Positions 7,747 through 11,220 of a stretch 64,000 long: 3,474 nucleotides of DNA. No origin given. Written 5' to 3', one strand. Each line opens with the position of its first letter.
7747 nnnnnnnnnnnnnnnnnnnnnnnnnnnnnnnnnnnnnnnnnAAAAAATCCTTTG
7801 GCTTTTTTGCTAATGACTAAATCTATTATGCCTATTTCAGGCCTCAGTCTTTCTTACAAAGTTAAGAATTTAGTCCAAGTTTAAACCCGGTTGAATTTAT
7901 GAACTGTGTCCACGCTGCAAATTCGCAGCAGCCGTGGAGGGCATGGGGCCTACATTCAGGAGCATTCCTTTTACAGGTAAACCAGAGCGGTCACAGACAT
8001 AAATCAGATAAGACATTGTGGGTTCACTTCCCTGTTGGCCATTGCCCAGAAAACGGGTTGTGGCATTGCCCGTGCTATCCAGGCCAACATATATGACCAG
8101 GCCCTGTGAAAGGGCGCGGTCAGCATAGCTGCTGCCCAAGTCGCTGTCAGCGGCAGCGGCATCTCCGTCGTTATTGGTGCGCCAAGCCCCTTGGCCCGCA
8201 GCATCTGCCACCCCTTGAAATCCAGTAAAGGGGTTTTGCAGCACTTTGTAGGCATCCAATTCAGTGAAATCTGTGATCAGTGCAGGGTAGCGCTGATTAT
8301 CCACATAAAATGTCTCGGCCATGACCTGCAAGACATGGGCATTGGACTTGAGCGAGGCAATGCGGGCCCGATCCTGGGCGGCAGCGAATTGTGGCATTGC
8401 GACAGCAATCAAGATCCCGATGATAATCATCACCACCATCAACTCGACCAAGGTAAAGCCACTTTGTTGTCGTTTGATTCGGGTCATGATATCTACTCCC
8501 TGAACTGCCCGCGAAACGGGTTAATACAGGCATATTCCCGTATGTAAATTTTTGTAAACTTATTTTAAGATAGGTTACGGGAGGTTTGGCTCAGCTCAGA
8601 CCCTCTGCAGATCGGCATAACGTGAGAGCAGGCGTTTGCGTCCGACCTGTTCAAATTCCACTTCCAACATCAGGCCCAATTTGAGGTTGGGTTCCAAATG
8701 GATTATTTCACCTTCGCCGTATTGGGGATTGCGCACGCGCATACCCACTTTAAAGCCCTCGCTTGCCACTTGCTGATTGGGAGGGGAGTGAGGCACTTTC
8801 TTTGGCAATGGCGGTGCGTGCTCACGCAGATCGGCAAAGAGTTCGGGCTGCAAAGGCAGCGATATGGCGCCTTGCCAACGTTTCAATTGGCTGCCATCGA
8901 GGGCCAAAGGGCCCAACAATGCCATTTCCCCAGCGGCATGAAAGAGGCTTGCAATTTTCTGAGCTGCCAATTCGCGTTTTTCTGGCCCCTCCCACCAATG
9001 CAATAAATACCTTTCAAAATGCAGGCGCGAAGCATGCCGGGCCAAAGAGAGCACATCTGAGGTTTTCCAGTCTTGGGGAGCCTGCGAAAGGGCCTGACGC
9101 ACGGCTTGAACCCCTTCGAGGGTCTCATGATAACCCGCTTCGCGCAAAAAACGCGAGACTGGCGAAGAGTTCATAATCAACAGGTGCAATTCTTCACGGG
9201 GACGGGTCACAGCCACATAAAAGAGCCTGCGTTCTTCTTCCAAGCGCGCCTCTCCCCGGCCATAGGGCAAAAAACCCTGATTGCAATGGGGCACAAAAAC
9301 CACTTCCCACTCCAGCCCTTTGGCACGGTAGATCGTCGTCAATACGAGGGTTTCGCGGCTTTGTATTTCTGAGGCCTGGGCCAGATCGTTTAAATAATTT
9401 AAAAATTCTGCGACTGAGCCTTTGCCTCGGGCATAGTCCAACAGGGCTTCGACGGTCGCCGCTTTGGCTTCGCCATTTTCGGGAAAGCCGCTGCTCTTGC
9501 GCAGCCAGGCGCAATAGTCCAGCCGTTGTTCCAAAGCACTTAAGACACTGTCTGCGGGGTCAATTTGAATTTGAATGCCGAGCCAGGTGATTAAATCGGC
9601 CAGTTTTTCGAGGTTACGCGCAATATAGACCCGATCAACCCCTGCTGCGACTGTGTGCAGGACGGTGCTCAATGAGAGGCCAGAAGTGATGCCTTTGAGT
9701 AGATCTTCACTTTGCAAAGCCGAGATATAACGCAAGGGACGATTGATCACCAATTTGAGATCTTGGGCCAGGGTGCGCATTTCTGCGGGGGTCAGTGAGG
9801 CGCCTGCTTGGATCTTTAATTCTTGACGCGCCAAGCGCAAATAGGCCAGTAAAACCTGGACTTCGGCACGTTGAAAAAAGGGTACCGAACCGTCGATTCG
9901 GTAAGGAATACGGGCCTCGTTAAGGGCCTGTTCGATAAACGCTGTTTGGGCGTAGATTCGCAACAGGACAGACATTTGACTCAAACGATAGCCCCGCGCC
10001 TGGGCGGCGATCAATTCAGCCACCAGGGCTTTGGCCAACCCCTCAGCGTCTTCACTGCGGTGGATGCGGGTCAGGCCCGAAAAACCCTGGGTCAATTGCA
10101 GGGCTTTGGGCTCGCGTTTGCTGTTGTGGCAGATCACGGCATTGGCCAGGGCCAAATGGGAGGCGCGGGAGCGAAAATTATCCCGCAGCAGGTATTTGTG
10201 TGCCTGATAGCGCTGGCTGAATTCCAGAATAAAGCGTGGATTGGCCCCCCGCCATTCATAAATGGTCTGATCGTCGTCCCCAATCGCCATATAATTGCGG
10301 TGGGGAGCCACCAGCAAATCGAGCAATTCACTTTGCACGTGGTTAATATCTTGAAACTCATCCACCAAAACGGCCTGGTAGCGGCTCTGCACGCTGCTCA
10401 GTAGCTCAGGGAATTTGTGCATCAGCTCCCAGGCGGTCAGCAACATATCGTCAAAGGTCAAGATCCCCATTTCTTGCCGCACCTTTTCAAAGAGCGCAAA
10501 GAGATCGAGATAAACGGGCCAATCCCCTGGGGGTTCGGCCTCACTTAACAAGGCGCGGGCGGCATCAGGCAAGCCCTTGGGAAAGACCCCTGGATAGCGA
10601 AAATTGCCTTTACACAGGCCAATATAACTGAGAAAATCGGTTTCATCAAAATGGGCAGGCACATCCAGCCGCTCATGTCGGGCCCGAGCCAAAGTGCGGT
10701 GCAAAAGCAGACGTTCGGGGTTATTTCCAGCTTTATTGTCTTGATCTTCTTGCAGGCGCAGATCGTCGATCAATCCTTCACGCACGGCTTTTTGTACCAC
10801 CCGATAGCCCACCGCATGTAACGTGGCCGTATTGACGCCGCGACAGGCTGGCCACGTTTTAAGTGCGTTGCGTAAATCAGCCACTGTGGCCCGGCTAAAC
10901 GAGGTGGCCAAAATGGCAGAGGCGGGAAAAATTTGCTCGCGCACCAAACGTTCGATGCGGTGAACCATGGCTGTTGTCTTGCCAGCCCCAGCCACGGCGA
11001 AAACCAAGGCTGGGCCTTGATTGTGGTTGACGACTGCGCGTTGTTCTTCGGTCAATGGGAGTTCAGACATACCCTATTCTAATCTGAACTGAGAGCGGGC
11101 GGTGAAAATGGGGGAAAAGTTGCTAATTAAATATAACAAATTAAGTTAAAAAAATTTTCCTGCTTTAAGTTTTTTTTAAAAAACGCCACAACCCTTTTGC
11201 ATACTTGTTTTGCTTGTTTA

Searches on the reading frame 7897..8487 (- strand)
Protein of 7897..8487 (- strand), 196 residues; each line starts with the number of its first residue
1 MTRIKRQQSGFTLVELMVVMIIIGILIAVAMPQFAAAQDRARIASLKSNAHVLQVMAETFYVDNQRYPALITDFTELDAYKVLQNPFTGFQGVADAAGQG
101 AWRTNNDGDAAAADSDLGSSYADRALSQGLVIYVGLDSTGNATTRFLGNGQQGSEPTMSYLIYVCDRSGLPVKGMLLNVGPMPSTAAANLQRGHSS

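Call 3: search_protein_families(library=pfam, proteins=[window:7897-8487:-], max_evalue=0.01)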
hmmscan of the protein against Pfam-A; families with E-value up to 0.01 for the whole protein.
window:7897-8487:- (196 aa): 1 family
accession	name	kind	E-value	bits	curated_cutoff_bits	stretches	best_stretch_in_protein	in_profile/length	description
PF07963.17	N_methyl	-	5e-10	39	21.2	1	5-31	1-27/27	Prokaryotic N-terminal methylation motif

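Call 4: search_protein_families(library=ncbifam, proteins=[window:7897-8487:-], max_evalue=0.01)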
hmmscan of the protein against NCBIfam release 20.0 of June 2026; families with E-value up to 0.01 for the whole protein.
window:7897-8487:- (196 aa): 12 families
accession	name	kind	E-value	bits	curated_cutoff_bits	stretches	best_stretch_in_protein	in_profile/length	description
TIGR01710.1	typeII_sec_gspG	equivalog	2.3e-13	50.4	88.85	1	9-69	1-61/134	type II secretion system major pseudopilin GspG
NF041775.1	typeIV_PilA_Myxo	equivalog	1.9e-12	47.6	400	1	3-70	5-72/214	type IV pilin protein PilA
NF040999.1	pilin_ComGC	equivalog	4.6e-09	36.4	75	1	8-70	1-63/84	competence type IV pilus major pilin ComGC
TIGR01708.2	typeII_sec_gspH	equivalog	4.9e-09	36.4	80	1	8-67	1-61/169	type II secretion system minor pseudopilin GspH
TIGR02532.1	IV_pilin_GFxxxE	domain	1.1e-07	31.4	16.3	1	8-31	1-24/24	prepilin-type N-terminal cleavage/methylation domain-containing protein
NF007862.0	PRK10574.1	equivalog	2.9e-07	30.7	138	1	6-42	2-38/145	prepilin peptidase-dependent pilin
NF007800.0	PRK10506.1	equivalog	1.3e-06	28.3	158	1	3-50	3-50/163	prepilin peptidase-dependent protein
NF041013.1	T4P_ComGE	equivalog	3.4e-05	23.9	49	1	7-59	2-52/83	competence type IV pilus minor pilin ComGE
TIGR02596.1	TIGR02596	subfamily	3.9e-05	23.8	70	1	11-41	1-31/196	Verru_Chthon cassette protein D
NF038304.1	EPS_HpsC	equivalog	0.0043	16.7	200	1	3-28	15-40/318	hormogonium polysaccharide secretion pseudopilin HpsC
NF040982.1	ComGD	equivalog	0.0044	17.4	70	1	8-57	1-54/139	competence type IV pilus minor pilin ComGD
NF038303.1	EPS_HpsB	equivalog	0.0099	15.9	150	0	7-34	1-28/211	hormogonium polysaccharide secretion pseudopilin HpsB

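Call 84: search_protein_families(library=padloc, proteins=[window:7897-8487:-], max_evalue=0.001)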
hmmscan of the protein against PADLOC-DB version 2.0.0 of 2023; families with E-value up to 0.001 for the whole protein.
window:7897-8487:- (196 aa): 0 families

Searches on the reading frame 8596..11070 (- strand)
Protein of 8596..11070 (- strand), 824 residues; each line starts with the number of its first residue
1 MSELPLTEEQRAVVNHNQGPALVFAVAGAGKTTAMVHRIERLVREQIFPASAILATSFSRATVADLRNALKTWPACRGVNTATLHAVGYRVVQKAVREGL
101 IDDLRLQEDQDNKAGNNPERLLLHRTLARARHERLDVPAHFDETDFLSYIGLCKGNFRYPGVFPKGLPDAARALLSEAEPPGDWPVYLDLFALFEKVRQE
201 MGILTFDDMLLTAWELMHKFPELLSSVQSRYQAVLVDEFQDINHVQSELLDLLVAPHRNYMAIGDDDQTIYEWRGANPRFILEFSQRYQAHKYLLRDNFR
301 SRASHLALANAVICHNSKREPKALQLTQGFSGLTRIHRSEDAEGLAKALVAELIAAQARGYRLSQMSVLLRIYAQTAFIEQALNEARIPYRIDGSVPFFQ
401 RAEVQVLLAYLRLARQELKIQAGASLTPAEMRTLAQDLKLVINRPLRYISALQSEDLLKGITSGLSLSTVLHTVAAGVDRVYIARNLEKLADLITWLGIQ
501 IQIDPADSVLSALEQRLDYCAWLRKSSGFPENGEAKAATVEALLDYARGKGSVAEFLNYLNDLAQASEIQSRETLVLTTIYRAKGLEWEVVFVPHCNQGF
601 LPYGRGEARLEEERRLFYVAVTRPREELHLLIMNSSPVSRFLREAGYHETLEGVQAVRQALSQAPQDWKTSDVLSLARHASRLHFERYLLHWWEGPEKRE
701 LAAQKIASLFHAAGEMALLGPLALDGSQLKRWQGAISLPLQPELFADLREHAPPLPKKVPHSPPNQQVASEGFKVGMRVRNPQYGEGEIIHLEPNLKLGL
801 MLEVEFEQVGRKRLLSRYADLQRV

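Call 3: search_protein_families(library=pfam, proteins=[window:8596-11070:-], max_evalue=0.01)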
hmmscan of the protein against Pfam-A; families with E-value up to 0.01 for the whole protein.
window:8596-11070:- (824 aa): 8 families
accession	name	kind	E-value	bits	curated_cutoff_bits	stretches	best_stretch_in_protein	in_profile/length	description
PF00580.27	UvrD-helicase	-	1.8e-47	162.8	23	1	6-289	1-271/271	UvrD/REP helicase N-terminal domain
PF13361.12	UvrD_C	-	6.8e-36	124.8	25.6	2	554-632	265-347/350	UvrD-like helicase C-terminal domain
PF13245.12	AAA_19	-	2.7e-13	50.7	25.1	1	11-272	3-132/134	AAA domain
PF13538.12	UvrD_C_2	-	4e-10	39.8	27.4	1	576-630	3-51/52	UvrD-like helicase C-terminal domain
PF01443.25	Viral_helicase1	-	1e-06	29.2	21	0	22-84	2-52/228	Viral superfamily 1 RNA helicase core domain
PF13604.12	AAA_30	-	0.002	18.3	27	0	6-70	2-66/191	AAA domain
PF13401.12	AAA_22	-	0.0021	18.8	27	0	16-71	3-55/130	AAA domain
PF21196.3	PcrA_UvrD_tudor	-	0.0035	17.6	23.9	1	775-819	1-44/48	PcrA/UvrD tudor domain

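Call 4: search_protein_families(library=ncbifam, proteins=[window:8596-11070:-], max_evalue=0.01)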
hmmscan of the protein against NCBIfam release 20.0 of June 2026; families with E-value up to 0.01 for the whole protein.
window:8596-11070:- (824 aa): 13 families
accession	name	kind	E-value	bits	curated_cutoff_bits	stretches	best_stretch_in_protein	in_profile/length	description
TIGR01073.1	pcrA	equivalog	1.8e-83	281.2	911.2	1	6-631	5-608/725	DNA helicase PcrA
NF008743.0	PRK11773.1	equivalog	1.4e-77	261.7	965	2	6-632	10-614/720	DNA helicase II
TIGR01075.1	uvrD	equivalog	1e-73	248.9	1144.45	4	187-415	165-394/715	DNA helicase II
TIGR01074.1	rep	equivalog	2.7e-71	240.8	951.45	2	190-632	166-611/668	DNA helicase Rep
NF008172.0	PRK10919.1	equivalog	9.5e-56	189.3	1168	2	186-631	163-610/673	DNA helicase Rep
TIGR02785.1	addA_Gpos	equivalog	1.5e-34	119.1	707.65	3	189-312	343-479/1234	helicase-exonuclease AddAB subunit AddA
NF008276.0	PRK11054.1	equivalog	1.7e-25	89.6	543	3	5-98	196-289/684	DNA helicase IV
TIGR00609.1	recB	equivalog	1.4e-24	86.4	696.05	2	201-313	340-455/1175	exodeoxyribonuclease V subunit beta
NF010485.0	PRK13909.1-2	equivalog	3.6e-16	58.6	650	1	195-422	293-532/909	RecB-like helicase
NF010487.0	PRK13909.1-4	equivalog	3.2e-15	55.5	759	1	198-426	292-540/924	RecB-like helicase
NF041464.1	HelD_BACSU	equivalog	1.6e-10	39.5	419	2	573-644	711-773/779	RNA polymerase recycling motor HelD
TIGR02784.1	addA_alphas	equivalog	1.8e-10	39.9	860.75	1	192-289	349-460/1138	double-strand break repair helicase AddA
NF008128.0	PRK10876.1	equivalog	3.3e-10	38.3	1697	1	196-311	341-459/1181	exodeoxyribonuclease V subunit beta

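Call 84: search_protein_families(library=padloc, proteins=[window:8596-11070:-], max_evalue=0.001)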
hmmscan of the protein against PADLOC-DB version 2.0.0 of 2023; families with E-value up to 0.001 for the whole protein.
window:8596-11070:- (824 aa): 52 families (the best 25 are shown)
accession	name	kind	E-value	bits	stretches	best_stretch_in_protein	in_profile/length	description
PDLC03802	RTasHel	-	5.1e-57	192.1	3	193-452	155-387/675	DRT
PDLC00117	GajB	-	4.3e-55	185.3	2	188-634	176-576/604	UrvD helicase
PDLC00114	GajB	-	6e-55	185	1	6-644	8-628/635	UrvD helicase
PDLC00132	GajB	-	2.5e-51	173.1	3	193-395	177-383/625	UrvD helicase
PDLC00107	GajB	-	2.5e-36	123.5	3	200-319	185-305/587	UrvD helicase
PDLC00130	GajB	-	1.5e-33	113.9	2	194-398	169-371/589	UrvD helicase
PDLC00104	GajB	-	6.8e-33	112.2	3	196-321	131-257/574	UrvD helicase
PDLC00138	GajB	-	2.1e-32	110.6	2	196-311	186-302/581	UrvD helicase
PDLC00103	GajB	-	2.8e-32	110.4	2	202-423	183-409/612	UrvD helicase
PDLC00119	GajB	-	1.4e-31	108.1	2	23-312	20-299/565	UrvD helicase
PDLC00112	GajB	-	4.6e-31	106.1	3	200-304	178-286/581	UrvD helicase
PDLC00123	GajB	-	1.3e-30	104.6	3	201-321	147-267/540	UrvD helicase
PDLC00106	GajB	-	3.5e-29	99.7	2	212-355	187-328/577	UrvD helicase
PDLC00122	GajB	-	4.6e-28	96.4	3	227-315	159-249/502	UrvD helicase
PDLC00136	GajB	-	9.4e-27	92.1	2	221-303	197-279/570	UrvD helicase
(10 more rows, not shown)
